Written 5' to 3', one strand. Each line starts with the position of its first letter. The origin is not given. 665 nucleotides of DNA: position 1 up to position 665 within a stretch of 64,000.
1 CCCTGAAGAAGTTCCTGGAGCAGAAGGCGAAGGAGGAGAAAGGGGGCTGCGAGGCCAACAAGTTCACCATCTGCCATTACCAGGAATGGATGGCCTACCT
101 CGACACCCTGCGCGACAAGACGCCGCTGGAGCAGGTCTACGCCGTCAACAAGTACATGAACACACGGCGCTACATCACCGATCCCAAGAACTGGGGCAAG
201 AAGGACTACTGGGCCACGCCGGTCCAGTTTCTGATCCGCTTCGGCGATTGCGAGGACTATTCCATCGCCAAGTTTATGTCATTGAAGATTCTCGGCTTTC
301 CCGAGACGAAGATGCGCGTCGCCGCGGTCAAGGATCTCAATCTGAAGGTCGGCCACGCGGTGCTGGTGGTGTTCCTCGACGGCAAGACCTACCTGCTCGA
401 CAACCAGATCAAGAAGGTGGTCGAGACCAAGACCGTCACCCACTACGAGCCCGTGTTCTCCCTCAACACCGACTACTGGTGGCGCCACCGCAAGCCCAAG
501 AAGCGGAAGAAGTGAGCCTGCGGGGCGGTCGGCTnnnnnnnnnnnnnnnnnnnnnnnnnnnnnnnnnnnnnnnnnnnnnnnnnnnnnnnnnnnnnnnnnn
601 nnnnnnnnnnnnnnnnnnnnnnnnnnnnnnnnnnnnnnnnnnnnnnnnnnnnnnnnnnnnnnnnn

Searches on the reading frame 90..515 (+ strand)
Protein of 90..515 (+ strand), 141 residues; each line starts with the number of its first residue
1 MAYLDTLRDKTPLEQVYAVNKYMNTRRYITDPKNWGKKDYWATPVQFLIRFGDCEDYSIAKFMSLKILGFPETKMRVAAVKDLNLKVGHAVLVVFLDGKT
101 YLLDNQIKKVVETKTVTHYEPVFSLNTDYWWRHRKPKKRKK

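Call 27: search_protein_families(library=pfam, proteins=[window:90-515:+], max_evalue=0.001)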
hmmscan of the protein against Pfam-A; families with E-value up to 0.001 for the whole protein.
window:90-515:+ (141 aa): 2 families
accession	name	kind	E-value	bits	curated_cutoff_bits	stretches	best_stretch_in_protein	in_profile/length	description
PF06035.17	Peptidase_C93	-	5.3e-19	69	27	1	10-120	36-141/162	Bacterial transglutaminase-like cysteine proteinase BTLCP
PF04473.18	DUF553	-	0.0003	20.7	20.5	1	30-108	46-116/140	Transglutaminase-like domain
